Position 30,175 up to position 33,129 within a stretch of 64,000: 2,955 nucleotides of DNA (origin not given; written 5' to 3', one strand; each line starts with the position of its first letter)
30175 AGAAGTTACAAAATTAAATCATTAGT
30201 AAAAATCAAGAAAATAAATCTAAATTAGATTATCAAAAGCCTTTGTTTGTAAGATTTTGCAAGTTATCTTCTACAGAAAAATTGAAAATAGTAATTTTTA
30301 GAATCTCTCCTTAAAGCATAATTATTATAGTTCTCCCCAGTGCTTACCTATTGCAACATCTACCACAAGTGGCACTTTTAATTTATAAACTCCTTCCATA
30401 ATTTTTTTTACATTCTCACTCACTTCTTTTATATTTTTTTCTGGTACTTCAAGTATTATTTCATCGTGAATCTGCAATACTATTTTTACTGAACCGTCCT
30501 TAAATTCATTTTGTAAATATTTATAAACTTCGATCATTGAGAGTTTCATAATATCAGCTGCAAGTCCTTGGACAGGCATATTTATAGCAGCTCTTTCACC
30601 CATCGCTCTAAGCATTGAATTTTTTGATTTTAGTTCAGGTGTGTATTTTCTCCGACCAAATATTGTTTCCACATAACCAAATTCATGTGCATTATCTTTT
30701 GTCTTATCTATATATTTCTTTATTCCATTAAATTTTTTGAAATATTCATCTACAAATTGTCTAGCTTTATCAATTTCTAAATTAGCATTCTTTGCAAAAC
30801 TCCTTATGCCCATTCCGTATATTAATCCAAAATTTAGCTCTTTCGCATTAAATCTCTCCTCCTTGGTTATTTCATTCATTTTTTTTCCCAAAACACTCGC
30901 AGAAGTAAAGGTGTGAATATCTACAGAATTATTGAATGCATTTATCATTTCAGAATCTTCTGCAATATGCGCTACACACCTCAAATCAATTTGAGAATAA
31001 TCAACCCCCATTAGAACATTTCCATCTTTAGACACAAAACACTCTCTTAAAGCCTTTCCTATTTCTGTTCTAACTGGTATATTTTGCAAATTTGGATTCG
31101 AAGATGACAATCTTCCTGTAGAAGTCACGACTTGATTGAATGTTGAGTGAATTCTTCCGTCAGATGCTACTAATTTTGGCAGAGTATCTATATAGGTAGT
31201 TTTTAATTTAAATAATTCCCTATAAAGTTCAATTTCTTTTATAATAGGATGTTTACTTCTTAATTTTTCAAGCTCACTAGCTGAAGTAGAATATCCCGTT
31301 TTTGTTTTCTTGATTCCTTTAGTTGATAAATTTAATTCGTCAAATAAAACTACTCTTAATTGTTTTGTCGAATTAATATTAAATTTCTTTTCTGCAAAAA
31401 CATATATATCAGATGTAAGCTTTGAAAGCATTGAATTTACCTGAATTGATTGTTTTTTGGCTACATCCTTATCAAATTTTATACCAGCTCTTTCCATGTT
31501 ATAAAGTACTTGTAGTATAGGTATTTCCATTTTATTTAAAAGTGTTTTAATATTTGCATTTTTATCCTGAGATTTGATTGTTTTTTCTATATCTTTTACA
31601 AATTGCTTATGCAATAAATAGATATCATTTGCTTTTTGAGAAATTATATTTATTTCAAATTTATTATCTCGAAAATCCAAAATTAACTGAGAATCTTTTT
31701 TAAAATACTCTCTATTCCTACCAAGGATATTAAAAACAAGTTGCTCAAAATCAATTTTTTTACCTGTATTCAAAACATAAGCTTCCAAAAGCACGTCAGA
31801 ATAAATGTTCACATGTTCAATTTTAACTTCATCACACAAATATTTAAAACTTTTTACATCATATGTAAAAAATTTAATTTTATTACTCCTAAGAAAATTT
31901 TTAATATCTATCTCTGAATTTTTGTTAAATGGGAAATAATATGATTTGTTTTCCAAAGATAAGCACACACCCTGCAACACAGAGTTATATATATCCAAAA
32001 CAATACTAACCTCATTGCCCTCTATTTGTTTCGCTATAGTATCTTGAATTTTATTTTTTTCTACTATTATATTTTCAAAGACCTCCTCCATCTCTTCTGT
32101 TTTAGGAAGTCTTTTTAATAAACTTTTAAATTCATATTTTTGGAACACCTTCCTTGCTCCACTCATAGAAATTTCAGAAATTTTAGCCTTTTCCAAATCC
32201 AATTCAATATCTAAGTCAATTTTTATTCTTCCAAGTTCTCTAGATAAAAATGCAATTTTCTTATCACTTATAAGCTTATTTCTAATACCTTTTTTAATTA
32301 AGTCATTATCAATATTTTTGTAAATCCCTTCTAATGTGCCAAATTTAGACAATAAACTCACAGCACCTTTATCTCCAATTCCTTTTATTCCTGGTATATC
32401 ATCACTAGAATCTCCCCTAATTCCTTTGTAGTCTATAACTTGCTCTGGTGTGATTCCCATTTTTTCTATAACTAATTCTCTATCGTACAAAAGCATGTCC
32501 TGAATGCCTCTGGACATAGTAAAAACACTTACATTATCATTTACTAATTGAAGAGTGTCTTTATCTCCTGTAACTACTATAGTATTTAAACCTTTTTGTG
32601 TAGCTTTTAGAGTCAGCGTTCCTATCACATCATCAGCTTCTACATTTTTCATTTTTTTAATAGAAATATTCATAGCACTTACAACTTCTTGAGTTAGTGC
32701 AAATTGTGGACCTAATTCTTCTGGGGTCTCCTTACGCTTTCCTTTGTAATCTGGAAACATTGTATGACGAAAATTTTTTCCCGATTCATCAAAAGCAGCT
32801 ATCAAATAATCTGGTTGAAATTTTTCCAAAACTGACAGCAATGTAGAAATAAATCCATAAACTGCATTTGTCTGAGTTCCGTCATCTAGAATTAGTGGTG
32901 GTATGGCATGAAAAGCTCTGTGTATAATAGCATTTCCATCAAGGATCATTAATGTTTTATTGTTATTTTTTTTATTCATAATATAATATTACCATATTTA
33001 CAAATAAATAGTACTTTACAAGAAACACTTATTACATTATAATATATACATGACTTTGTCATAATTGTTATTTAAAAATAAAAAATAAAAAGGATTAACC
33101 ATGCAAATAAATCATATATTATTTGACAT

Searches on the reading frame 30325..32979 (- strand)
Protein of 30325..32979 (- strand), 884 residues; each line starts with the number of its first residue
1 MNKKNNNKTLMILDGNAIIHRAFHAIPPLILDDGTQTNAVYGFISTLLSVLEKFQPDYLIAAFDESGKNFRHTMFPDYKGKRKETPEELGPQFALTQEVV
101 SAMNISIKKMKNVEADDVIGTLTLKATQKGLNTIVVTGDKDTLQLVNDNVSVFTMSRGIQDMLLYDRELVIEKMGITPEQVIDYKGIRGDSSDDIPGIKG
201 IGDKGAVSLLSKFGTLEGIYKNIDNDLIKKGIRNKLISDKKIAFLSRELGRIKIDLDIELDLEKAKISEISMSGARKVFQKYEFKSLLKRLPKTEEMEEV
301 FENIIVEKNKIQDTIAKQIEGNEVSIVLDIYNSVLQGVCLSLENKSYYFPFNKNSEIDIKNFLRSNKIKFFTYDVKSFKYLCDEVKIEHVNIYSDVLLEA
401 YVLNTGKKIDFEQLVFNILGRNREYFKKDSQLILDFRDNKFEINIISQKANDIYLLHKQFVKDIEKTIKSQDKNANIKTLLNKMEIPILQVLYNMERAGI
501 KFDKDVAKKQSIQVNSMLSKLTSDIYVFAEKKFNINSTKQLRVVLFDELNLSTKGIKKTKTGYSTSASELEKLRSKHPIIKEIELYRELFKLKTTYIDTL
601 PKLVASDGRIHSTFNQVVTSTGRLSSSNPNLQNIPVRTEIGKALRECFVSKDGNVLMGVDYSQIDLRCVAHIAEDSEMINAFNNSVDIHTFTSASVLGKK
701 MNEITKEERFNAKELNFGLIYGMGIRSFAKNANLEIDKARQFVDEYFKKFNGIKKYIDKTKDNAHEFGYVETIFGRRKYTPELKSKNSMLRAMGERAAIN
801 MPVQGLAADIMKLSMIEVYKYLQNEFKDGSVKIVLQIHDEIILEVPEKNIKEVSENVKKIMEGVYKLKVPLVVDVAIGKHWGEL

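Call 81: search_protein_families(library=ncbifam, proteins=[window:30325-32979:-], max_evalue=1e-10)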
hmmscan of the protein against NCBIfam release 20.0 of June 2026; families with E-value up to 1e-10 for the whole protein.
window:30325-32979:- (884 aa): 14 families
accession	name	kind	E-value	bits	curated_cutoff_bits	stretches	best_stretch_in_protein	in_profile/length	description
NF004397.1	PRK05755.1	equivalog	4.4e-278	925.5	720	1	8-883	1-887/889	DNA polymerase I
TIGR00593.1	pola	equivalog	1.4e-260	867.5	600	1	10-883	1-888/890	DNA polymerase I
NF011539.0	PRK14975.1-3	equivalog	2.1e-81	274.1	640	1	481-883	228-627/628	bifunctional 3'-5' exonuclease/DNA polymerase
NF011547.0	PRK14976.1-4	equivalog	2.7e-75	253.3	305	1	8-291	2-288/291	5'-3' exonuclease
NF011540.0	PRK14975.1-4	equivalog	1.9e-61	208.3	601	1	378-882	81-574/576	bifunctional 3'-5' exonuclease/DNA polymerase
NF011546.0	PRK14976.1-3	equivalog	6.6e-57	193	347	1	7-291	2-290/297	5'-3' exonuclease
NF011545.0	PRK14976.1-2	equivalog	2.3e-56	191.2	434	1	5-285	4-286/287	5'-3' exonuclease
NF011541.0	PRK14975.2-1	equivalog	3.4e-53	180.9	871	1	478-884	208-636/645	bifunctional 3'-5' exonuclease/DNA polymerase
NF038380.1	phage_DpoZ_1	exception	8.6e-52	176.4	500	1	471-882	167-603/607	aminoadenine-incorporating DNA polymerase DpoZ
NF011542.0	PRK14975.2-2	equivalog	6.7e-47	160.1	1061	1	603-883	497-789/802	bifunctional 3'-5' exonuclease/DNA polymerase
NF007017.0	PRK09482.1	equivalog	1e-46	159.6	261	1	9-267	4-254/257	flap endonuclease Xni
NF011543.0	PRK14975.2-3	equivalog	1.2e-41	142.7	1139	1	607-882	540-836/853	bifunctional 3'-5' exonuclease/DNA polymerase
NF038381.1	phage_DpoZ_2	exception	4.1e-20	71.6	350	1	465-868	297-740/754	aminoadenine-incorporating DNA polymerase DpoZ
NF011538.0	PRK14975.1-1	equivalog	1.1e-13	50.4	389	1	564-862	243-529/557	bifunctional 3'-5' exonuclease/DNA polymerase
